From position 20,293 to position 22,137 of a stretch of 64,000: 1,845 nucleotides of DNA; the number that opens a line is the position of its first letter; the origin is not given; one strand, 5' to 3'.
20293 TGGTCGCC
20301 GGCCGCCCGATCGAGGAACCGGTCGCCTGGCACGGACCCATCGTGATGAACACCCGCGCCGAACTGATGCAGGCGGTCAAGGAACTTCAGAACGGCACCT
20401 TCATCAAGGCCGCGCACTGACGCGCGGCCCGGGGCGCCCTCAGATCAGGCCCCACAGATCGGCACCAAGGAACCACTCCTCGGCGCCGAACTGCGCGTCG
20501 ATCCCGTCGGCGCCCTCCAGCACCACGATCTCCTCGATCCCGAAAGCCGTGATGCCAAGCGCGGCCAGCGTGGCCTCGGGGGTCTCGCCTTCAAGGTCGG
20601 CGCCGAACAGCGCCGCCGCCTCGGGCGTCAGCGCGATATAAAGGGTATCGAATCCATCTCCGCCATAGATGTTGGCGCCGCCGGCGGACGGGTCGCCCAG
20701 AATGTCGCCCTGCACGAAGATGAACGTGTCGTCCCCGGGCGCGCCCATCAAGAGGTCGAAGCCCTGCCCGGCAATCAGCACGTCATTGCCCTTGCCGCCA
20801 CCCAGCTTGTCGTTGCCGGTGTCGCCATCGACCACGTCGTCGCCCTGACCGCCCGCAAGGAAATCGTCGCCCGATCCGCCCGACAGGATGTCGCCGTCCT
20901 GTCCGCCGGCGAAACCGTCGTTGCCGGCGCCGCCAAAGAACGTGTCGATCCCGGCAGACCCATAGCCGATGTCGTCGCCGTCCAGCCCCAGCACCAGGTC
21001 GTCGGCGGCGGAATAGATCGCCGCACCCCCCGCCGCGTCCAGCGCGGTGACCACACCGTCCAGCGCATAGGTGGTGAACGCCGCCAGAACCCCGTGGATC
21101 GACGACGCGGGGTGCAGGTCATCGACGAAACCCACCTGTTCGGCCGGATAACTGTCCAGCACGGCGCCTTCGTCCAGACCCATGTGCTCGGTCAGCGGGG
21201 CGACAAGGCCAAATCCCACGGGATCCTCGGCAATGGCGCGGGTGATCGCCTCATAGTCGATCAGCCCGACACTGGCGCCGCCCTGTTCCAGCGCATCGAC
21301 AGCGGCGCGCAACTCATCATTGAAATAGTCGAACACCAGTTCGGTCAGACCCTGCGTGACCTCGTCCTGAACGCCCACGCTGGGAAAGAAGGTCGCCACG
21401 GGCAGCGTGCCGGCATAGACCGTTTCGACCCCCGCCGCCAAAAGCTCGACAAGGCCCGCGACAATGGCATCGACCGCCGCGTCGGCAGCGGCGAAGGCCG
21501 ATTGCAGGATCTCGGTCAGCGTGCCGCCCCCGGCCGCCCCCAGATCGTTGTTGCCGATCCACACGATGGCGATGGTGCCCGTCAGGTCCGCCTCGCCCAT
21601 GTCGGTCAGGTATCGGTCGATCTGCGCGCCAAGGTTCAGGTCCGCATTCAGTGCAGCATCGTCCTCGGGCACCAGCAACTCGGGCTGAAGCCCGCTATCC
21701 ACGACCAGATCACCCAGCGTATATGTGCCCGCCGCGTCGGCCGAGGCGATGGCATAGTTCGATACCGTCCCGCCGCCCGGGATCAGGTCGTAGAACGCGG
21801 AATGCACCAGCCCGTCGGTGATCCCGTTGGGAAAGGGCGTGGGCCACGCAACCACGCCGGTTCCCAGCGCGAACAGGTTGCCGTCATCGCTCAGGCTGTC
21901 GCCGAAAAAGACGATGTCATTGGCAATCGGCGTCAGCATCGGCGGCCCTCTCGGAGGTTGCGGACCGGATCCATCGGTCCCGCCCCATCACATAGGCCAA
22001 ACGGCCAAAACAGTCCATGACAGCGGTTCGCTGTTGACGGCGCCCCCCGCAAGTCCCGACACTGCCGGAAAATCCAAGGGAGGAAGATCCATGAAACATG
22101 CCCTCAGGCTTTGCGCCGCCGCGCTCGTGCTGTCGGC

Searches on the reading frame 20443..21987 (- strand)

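Call 38: search_protein_families(library=pfam, proteins=[window:20443-21987:-], max_evalue=0.001)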
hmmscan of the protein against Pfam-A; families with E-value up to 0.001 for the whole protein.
window:20443-21987:- (515 aa): 2 families
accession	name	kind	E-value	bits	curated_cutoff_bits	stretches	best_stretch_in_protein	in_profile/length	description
PF00353.25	HemolysinCabind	-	1.3e-13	51.1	23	1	361-395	2-36/36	RTX calcium-binding nonapeptide repeat (4 copies)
PF00657.28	Lipase_GDSL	-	2.1e-07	31.7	23.6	1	25-302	1-205/208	GDSL-like Lipase/Acylhydrolase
